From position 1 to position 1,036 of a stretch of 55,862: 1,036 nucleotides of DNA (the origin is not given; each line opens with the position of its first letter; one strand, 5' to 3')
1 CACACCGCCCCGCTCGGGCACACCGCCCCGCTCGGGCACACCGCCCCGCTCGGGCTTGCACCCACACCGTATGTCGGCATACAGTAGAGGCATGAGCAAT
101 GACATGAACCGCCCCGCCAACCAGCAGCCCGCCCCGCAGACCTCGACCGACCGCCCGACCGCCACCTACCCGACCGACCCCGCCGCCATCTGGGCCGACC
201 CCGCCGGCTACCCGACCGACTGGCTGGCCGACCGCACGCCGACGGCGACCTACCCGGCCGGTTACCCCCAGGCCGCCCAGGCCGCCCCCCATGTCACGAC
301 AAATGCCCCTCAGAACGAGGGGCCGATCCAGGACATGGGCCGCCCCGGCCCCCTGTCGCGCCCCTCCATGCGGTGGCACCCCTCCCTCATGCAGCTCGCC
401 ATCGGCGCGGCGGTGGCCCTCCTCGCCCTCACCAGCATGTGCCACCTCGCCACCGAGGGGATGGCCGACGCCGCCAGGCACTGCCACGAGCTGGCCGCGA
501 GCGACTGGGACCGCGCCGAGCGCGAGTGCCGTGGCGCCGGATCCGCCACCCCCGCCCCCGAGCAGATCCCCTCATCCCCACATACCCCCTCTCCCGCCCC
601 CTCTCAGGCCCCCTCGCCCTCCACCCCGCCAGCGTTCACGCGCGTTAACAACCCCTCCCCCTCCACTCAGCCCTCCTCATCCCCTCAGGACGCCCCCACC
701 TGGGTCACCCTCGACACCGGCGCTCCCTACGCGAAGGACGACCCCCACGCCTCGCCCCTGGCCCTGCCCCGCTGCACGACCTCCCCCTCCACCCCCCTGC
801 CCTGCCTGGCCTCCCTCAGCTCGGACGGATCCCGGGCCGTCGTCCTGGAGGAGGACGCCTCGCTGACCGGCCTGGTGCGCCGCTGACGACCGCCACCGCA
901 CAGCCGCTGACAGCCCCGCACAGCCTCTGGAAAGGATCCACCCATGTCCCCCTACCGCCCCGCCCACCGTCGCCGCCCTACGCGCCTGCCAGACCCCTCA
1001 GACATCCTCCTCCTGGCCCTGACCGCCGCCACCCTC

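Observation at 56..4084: Five copies of a fixed promoter-palindrome-ATG module imply a leaderless gene set around the circular junction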

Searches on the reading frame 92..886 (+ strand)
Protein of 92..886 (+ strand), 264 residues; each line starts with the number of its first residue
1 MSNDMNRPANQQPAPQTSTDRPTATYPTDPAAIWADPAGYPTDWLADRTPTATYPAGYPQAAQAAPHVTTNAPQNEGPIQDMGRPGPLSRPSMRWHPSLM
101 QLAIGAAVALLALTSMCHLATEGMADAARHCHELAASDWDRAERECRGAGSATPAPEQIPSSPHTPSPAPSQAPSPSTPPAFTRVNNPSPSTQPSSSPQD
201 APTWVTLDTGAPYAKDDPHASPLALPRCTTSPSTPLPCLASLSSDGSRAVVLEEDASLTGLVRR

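Call 10: search_protein_families(library=pfam, proteins=[window:92-886:+], max_evalue=0.01)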
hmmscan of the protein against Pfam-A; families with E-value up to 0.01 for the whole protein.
window:92-886:+ (264 aa): 0 families

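Call 23: search_protein_families(library=phrogs, proteins=[window:92-886:+], max_evalue=0.01)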
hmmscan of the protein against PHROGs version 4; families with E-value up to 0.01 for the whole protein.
window:92-886:+ (264 aa): 0 families
